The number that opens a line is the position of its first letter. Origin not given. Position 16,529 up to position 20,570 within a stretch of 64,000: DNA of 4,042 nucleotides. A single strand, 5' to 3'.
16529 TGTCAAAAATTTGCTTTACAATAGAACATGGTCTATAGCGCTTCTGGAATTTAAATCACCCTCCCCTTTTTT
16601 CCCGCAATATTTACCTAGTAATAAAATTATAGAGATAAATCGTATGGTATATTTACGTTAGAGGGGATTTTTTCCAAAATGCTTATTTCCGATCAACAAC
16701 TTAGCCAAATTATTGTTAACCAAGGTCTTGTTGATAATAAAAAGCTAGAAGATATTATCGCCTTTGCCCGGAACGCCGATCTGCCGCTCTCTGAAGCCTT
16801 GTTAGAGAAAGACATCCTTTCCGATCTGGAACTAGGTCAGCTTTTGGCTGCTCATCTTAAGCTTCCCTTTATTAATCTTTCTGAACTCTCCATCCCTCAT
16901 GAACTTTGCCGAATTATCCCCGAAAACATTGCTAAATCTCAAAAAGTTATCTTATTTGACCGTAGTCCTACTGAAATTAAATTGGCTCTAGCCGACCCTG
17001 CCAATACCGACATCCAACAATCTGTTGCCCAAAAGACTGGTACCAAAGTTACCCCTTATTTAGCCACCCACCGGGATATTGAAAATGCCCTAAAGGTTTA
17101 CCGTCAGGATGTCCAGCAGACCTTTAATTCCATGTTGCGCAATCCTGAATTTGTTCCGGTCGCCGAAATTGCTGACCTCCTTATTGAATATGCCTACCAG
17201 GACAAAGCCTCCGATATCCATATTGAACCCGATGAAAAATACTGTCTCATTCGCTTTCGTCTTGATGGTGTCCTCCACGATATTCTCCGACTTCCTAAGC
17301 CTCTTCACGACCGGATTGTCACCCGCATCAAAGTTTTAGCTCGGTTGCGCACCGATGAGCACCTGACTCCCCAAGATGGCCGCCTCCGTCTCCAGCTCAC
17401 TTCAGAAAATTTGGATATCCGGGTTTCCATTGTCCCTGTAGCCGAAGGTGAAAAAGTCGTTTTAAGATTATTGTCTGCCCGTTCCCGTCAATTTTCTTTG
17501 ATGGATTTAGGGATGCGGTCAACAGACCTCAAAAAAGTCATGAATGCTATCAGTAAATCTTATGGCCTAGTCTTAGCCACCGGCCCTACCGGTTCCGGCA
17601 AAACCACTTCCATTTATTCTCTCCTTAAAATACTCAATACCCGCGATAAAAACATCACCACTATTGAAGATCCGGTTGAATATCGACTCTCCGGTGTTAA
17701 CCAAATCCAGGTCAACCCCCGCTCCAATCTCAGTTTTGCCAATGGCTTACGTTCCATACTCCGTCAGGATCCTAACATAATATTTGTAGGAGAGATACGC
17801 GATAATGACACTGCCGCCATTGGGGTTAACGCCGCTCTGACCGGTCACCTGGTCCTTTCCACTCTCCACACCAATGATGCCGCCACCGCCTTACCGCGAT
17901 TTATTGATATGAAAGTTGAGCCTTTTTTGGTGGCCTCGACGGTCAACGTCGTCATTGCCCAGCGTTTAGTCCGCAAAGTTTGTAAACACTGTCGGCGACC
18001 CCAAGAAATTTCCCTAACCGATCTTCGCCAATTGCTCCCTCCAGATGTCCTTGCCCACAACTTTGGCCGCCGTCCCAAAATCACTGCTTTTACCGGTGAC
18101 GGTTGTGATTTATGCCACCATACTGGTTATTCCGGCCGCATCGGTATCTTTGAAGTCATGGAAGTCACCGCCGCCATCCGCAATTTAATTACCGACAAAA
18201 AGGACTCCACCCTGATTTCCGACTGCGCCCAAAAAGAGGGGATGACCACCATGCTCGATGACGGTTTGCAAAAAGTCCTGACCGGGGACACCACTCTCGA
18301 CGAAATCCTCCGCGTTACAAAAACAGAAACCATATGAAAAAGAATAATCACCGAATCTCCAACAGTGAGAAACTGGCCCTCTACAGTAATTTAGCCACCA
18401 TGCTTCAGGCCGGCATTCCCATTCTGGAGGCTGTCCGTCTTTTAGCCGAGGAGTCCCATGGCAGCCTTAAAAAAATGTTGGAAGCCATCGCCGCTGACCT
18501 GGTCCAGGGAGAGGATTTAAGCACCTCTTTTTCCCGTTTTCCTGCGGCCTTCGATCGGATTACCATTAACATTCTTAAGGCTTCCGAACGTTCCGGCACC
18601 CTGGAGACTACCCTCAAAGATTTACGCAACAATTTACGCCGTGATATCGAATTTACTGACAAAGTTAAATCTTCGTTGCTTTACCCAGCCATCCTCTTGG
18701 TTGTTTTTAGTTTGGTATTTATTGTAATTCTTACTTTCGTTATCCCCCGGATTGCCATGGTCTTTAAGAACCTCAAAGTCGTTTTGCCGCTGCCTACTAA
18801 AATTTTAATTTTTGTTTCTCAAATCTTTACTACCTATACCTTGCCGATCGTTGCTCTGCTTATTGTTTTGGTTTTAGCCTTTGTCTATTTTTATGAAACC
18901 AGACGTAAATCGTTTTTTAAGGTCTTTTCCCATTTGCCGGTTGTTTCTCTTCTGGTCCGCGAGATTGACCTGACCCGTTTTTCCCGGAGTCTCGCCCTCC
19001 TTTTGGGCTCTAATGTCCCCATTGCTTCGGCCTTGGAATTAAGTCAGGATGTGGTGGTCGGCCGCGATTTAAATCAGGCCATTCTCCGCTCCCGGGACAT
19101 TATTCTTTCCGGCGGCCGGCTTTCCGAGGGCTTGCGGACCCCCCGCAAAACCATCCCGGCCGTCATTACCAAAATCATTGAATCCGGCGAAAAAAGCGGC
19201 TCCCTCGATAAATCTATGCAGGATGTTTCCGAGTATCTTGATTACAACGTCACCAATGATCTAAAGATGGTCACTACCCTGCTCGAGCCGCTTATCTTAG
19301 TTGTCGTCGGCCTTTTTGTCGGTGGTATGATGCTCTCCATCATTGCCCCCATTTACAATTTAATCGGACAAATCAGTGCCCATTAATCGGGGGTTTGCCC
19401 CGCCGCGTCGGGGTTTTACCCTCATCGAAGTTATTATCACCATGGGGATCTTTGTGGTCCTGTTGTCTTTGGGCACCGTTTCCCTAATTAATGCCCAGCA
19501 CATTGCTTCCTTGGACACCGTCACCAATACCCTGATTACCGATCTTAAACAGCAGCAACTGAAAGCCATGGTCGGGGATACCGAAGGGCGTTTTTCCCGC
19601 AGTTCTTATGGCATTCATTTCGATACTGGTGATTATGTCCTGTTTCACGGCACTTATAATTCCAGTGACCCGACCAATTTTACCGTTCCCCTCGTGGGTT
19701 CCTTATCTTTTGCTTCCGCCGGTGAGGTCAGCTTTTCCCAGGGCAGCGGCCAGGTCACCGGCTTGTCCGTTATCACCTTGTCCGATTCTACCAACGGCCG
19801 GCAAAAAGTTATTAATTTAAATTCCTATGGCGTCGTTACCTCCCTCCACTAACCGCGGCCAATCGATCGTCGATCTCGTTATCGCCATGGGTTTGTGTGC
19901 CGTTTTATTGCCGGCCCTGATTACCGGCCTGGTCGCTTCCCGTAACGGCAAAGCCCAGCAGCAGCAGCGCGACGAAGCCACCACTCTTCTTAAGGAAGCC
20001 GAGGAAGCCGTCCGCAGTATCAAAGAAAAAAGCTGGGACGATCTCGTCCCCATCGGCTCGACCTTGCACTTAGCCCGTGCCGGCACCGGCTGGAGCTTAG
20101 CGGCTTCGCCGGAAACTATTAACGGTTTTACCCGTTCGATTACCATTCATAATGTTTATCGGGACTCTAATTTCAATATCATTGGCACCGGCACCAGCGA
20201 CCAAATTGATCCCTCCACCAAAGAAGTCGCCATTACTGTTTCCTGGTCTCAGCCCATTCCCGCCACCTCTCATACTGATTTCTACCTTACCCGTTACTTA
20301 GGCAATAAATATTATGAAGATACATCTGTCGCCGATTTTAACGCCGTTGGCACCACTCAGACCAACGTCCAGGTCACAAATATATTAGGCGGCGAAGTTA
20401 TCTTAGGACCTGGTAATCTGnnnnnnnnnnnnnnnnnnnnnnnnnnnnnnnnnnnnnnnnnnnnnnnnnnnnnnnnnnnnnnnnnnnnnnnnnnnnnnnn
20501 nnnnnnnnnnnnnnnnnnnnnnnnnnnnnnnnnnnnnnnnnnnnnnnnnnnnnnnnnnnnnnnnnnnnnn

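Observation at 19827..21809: Modular giant pilin: prepilin-type N-terminus (Asp at +5) fused to an LVIVD-type beta-propeller inside the type IV pilus locus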

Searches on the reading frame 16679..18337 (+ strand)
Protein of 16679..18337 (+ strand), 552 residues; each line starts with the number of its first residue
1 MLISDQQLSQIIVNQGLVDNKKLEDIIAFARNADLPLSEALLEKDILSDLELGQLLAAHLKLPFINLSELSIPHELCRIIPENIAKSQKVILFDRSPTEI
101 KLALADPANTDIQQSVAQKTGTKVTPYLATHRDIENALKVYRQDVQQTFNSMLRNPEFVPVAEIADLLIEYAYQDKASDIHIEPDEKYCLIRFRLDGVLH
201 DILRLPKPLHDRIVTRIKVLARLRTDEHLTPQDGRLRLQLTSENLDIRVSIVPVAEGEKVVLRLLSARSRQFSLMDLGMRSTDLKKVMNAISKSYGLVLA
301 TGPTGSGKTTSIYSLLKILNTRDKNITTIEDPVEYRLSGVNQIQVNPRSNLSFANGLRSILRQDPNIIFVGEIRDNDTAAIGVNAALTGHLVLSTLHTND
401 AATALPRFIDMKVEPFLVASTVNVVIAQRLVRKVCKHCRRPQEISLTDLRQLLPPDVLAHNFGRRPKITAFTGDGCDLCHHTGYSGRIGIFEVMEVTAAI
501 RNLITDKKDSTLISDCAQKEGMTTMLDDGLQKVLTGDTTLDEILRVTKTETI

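Call 4: search_protein_families(library=pfam, proteins=[window:16679-18337:+], max_evalue=0.1)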
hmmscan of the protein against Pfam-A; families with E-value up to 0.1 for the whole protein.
window:16679-18337:+ (552 aa): 12 families
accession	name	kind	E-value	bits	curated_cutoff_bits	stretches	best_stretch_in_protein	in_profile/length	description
PF00437.27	T2SSE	-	4e-126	421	24.9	1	159-545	6-370/370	Type II/IV secretion system protein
PF05157.20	MshEN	-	7.5e-16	58.3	23.1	1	60-143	1-85/90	MshEN domain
PF12775.13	AAA_7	-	0.002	18.1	25.8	1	281-329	19-67/181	P-loop containing dynein motor region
PF13401.12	AAA_22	-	0.0033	18.2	27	1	294-332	4-42/130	AAA domain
PF13191.12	AAA_16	-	0.0065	17.4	32.6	1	280-335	5-63/167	AAA ATPase domain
PF00448.28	SRP54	-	0.0095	16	22.7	1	298-346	4-51/196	SRP54-type protein, GTPase domain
PF20720.3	nSTAND3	-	0.013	15.7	27.2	1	289-333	11-55/155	Novel STAND NTPase 3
PF13086.12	AAA_11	-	0.014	15.6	27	1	287-372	10-91/257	AAA domain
PF25199.1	nSTAND_NTPase5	-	0.021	15.1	34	1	292-340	38-87/145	Novel STAND NTPase 5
PF13604.12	AAA_30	-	0.021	15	27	1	287-326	9-49/191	AAA domain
PF03215.21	Rad17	-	0.076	13.4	23.8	0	294-322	44-72/186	Rad17 P-loop domain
PF02562.22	PhoH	-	0.097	12.6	27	0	280-310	5-34/205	PhoH-like protein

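Call 5: search_protein_families(library=ncbifam, proteins=[window:16679-18337:+], max_evalue=0.1)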
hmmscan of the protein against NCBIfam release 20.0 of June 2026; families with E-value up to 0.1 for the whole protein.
window:16679-18337:+ (552 aa): 24 families
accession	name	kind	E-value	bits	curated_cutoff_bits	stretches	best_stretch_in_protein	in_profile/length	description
TIGR02538.1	type_IV_pilB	equivalog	5.9e-154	513.8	675.65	2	159-548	179-563/564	type IV-A pilus assembly ATPase PilB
TIGR02533.1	type_II_gspE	equivalog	6.3e-151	503.3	630.25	1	111-547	57-486/486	type II secretion system ATPase GspE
NF007755.0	PRK10436.1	equivalog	2.2e-133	445.3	617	1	84-549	13-461/465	type II secretion system protein GspE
NF053534.1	T4PilAsmATPsTfpB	equivalog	1.4e-128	429.8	850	1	26-547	42-582/584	type IV pilus assembly ATPase TfpB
NF041000.1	ATPase_ComGA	equivalog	8e-73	244.7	300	1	168-432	3-266/267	competence type IV pilus ATPase ComGA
TIGR01420.1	pilT_fam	subfamily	3.3e-53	181.1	319.1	2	168-434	5-271/343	PilT/PilU family type 4a pilus ATPase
TIGR02525.1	plasmid_TraJ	equivalog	5.2e-28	98.1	368.3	1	286-431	140-298/372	plasmid transfer ATPase TraJ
TIGR02524.1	dot_icm_DotB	equivalog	1.8e-23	83.4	463.3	1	255-431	100-285/358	Dot/Icm type IV secretion system ATPase DotB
NF058587.1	archaellum_moto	equivalog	3.7e-16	59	550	1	298-443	278-429/527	archaellum flagellar ATPase motor FlaI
TIGR02782.1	TrbB_P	equivalog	6.5e-15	55.2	304.55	1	285-427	127-277/303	P-type conjugative transfer ATPase TrbB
TIGR02788.1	VirB11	equivalog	1.6e-13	50.3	249.95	1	282-413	131-267/308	P-type DNA transfer ATPase VirB11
TIGR03819.1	heli_sec_ATPase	hypoth_equivalog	3.8e-13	49.3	373.15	1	212-409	98-298/340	TadA family conjugal transfer-associated ATPase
NF010407.0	PRK13833.1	subfamily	2e-12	47.2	499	1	279-414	129-265/323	conjugal transfer protein TrbB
NF010469.0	PRK13894.1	subfamily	4.6e-12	45.9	508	1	284-410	138-266/320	conjugal transfer ATPase TrbB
NF053672.1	bindosome_BasE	exception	1.6e-10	40.4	1000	1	292-405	267-385/512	bindosome assembly system ATPase subunit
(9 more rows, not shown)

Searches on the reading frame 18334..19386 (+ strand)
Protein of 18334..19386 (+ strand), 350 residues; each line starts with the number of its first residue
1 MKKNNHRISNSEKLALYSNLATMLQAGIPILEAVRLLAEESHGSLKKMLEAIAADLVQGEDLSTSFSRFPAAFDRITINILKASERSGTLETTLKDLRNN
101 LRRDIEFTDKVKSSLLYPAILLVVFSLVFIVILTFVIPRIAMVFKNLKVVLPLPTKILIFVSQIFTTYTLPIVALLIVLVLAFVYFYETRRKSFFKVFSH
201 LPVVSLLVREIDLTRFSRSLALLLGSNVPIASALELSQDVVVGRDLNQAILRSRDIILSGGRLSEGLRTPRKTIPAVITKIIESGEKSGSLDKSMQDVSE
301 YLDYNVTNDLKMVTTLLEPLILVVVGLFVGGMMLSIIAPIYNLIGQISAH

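Call 4: search_protein_families(library=pfam, proteins=[window:18334-19386:+], max_evalue=0.1)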
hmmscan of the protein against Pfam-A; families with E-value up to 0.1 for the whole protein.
window:18334-19386:+ (350 aa): 2 families
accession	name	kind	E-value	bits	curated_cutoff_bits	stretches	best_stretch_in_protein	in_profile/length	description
PF00482.28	T2SSF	-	1.3e-48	164.5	25.2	2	18-138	3-125/125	Type II secretion system (T2SS), protein F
PF20990.2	DUF2207_C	-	0.073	13.2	33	0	83-188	100-187/247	Predicted membrane protein (DUF2207) C-terminal domain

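Call 5: search_protein_families(library=ncbifam, proteins=[window:18334-19386:+], max_evalue=0.1)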
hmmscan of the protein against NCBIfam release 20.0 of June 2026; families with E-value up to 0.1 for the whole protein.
window:18334-19386:+ (350 aa): 6 families
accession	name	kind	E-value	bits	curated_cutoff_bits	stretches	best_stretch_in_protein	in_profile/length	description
TIGR02120.1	GspF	equivalog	2e-71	241.3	424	1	4-343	56-397/401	type II secretion system inner membrane protein GspF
NF052607.1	T4PiliAsmPilCThrm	equivalog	4.2e-60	203.9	700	1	7-348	61-405/406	type IV pilus assembly protein PilC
NF007861.0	PRK10573.1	equivalog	1.5e-54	185.6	401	1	5-346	53-397/401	protein transport protein HofC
NF052606.1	T4PiliAsmPilCMyx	equivalog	1.4e-52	179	700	1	14-347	83-418/419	type IV pilus assembly protein PilC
NF047826.1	T3SSXpsF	equivalog_domain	8.6e-44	149.9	650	1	9-347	64-404/405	type II secretion system protein XpsF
NF041012.2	T4P_ComGB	equivalog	2.6e-42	145.4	240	1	13-344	3-331/332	competence type IV pilus assembly protein ComGB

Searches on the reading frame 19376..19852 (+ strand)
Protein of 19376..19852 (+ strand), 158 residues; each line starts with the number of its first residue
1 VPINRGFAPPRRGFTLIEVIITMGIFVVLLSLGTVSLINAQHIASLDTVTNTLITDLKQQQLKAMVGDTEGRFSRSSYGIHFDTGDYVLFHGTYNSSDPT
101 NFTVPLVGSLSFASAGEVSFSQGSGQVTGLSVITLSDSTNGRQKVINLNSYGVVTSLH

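Call 4: search_protein_families(library=pfam, proteins=[window:19376-19852:+], max_evalue=0.1)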
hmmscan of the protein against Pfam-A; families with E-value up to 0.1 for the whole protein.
window:19376-19852:+ (158 aa): 1 family
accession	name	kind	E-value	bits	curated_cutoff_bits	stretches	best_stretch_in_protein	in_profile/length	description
PF07963.17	N_methyl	-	3.8e-07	29.9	21.2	1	11-32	4-25/27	Prokaryotic N-terminal methylation motif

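Call 5: search_protein_families(library=ncbifam, proteins=[window:19376-19852:+], max_evalue=0.1)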
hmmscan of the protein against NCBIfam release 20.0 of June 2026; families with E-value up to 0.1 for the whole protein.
window:19376-19852:+ (158 aa): 14 families
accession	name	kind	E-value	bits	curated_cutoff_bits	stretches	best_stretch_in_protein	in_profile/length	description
NF040982.1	ComGD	equivalog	2.6e-08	34.4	70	1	12-121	2-112/139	competence type IV pilus minor pilin ComGD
TIGR02532.1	IV_pilin_GFxxxE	domain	7.9e-07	28.7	16.3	1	11-33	1-23/24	prepilin-type N-terminal cleavage/methylation domain-containing protein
NF007800.0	PRK10506.1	equivalog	4.4e-05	23.4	158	1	11-66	8-63/163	prepilin peptidase-dependent protein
TIGR01708.2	typeII_sec_gspH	equivalog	0.00098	19.2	80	1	12-67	2-57/169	type II secretion system minor pseudopilin GspH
TIGR02596.1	TIGR02596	subfamily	0.0026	17.8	70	1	14-65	1-52/196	Verru_Chthon cassette protein D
TIGR01711.1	gspJ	equivalog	0.0055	16.5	64.85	1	12-52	1-38/192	type II secretion system minor pseudopilin GspJ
NF007862.0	PRK10574.1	equivalog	0.0066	16.6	138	1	11-55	4-48/145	prepilin peptidase-dependent pilin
NF047828.1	T3SSXpsI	equivalog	0.0078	16.2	150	1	12-53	2-45/132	type II secretion system protein XpsI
TIGR01707.1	gspI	equivalog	0.016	15.7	44.35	1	13-46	1-35/101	type II secretion system minor pseudopilin GspI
NF007848.0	PRK10557.1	equivalog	0.019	14.3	120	1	11-58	10-56/192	prepilin peptidase-dependent protein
TIGR01710.1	typeII_sec_gspG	equivalog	0.021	14.9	88.85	1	12-58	1-46/134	type II secretion system major pseudopilin GspG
NF041775.1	typeIV_PilA_Myxo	equivalog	0.022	14.7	400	1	7-42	6-41/214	type IV pilin protein PilA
NF041002.1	pilin_ComGF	equivalog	0.039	14.2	80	1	12-39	2-29/139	competence type IV pilus minor pilin ComGF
NF007660.0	PRK10332.1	equivalog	0.093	13.3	86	0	11-75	8-73/107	prepilin-type N-terminal cleavage/methylation domain-containing protein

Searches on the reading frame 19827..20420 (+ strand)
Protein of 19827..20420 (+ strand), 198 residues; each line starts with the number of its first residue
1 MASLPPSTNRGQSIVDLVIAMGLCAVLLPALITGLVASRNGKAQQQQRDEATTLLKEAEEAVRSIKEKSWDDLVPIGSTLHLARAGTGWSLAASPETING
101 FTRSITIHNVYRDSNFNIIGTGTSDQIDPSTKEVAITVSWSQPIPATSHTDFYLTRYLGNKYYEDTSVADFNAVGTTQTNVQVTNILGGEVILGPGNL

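Call 52: predict_structure(alignment_id=A2)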
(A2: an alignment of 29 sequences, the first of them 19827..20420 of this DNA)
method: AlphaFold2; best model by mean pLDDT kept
length: 198 residues; sequences in the alignment: 29
mean_pLDDT: 83.4   pTM: 0.65
mean pLDDT of the five models: 83.4, 82.7, 82.6, 81.1, 79.3
residues with pLDDT >= 90: 121; 70-90: 27; 50-70: 37; < 50: 13
segments of 3 or more residues with pLDDT < 50: 160-163, 194-198
pLDDT, mean of each block of 10 residues (from residue 1): 61 91 96 91 95 97 92 87 92 95 96 92 91 96 96 80 55 57 56 46
secondary structure, 60 per line:
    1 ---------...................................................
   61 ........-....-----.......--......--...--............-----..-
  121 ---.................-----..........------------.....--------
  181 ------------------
elements in order: H10-68 H70-73 E79-85 E88-93 E96-98 E101-112 E127-140 E146-155 H168-172

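Call 54: fold_search(model_id=the predicted structure, library=pdb)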
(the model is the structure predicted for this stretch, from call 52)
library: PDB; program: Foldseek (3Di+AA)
matches with E <= 10: 765; with E <= 0.001: 0
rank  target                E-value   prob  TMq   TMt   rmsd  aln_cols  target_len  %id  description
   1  5tc1_G                6.3e-02  0.18  0.15  0.22   9.7        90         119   19  In situ structures of the genome and genome-delivery apparatus in ssRNA bacteriophage MS2 (released 2016-12-07)
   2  9a1f_S                1.1e-01  0.25  0.19  0.19  12.3       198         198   11  Integrative structure of the XcpGHIJK pseudo pilus filament model of a type II secretion system (released 2021-06-18)
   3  6yfc_AB               1.2e-01  0.13  0.14  0.20  15.6        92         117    8  Virus-like particle of bacteriophage AVE019 (released 2020-09-02)
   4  4oqd_A                1.3e-01  0.66  0.19  0.16   4.6        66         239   14  Crystal structure of the tylM1 N,N-dimethyltransferase in complex with SAH and TDP-Qui3NMe2 (released 2014-02-26)
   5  9b85_N                1.4e-01  0.14  0.14  0.12  12.6       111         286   14  Cryo-EM structure of human dynactin complex bound to Chlamydia effector Dre1 (released 2025-04-16)
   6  6m81_C                1.5e-01  0.63  0.19  0.16   4.7        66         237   14  Crystal structure of TylM1 Y14F bound to SAH and dTDP-phenol (released 2019-03-13)
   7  6yfo_AA               1.7e-01  0.21  0.18  0.24  11.2        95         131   15  Virus-like particle of bacteriophage GQ-907 (released 2020-09-02)
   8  2qux_Q                1.7e-01  0.20  0.19  0.27  17.4       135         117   10  PP7 coat protein dimer in complex with RNA hairpin (released 2007-12-18)
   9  4oqd_C                1.8e-01  0.60  0.19  0.16   4.6        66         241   14  Crystal structure of the tylM1 N,N-dimethyltransferase in complex with SAH and TDP-Qui3NMe2 (released 2014-02-26)
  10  6m82                  1.8e-01  0.57  0.19  0.16   4.6        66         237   14  Crystal structure of TylM1 Y14paF bound to SAH and dTDP-phenol (released 2019-03-13)
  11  9eq7_A                1.9e-01  0.12  0.17  0.18  15.9       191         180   13  Halobacterium salinarum archaellum filament (released 2024-07-17)
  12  4oqd_B                2.0e-01  0.57  0.19  0.16   4.6        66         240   14  Crystal structure of the tylM1 N,N-dimethyltransferase in complex with SAH and TDP-Qui3NMe2 (released 2014-02-26)
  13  2qud_B                2.0e-01  0.16  0.17  0.26  17.4       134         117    9  PP7 Coat Protein Dimer (released 2007-12-18)
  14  9yim_Y                2.0e-01  0.15  0.15  0.12  12.5       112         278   14  Capping protein bound to the barbed end of F-actin (released 2026-03-04)
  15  3lk4_5                2.1e-01  0.15  0.16  0.14  14.6       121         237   12  Crystal structure of CapZ bound to the uncapping motif from CD2AP (released 2010-04-07)
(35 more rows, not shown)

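Call 55: search_protein_representatives(alignment_id=A2)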
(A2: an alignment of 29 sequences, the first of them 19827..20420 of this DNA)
Query: 29 sequences, 192 profile positions. Proteins with E-value up to 0.001 (for the whole library): 6071; up to 1e-10: 2732; up to 1e-30: 250. The best 150 are listed.
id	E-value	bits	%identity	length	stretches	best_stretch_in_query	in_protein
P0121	1.7e-82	291.8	-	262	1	5-192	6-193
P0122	5.7e-79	280.3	-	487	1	8-192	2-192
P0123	6.2e-79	280.2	-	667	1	4-192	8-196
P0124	2.4e-76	271.7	-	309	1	9-192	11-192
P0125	2.6e-76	271.6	-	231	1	4-189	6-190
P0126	6.4e-76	270.4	-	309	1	1-189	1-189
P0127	1.2e-75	269.5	-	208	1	1-190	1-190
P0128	3.8e-75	267.8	-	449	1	10-190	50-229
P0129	3.9e-75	267.8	-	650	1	7-192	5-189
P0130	1.3e-74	266.1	-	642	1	14-192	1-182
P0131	1.0e-73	263.2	-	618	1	9-191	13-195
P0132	1.5e-73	262.7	-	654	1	9-192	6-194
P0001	4.1e-73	261.2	-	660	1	1-191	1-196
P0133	1.4e-72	259.5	-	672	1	7-192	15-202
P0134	1.6e-72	259.3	-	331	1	7-191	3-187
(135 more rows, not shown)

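Call 56: search_solved_structures(query=A2, max_evalue=10)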
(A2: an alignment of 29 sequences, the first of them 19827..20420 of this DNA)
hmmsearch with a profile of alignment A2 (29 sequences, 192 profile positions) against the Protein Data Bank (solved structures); distinct sequences matched with E-value up to 10: 6.
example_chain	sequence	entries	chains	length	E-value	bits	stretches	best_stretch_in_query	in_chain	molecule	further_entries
9egp_A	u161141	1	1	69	0.06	16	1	4-40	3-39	Geopilin domain 1 protein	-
7tgg_A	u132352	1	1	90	0.11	15.1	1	4-46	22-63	Geopilin domain 1 protein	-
1y9l_A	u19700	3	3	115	0.65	12.6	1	67-111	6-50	Lipoprotein mxiM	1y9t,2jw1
9laa_A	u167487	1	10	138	0.8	12.3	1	4-31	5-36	Type IV pilin protein PilA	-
6s3l_G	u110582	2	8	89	1.9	11.1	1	18-38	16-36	Flagellar biosynthetic protein FliQ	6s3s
6xxd_A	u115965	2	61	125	2.1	10.9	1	13-40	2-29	PilA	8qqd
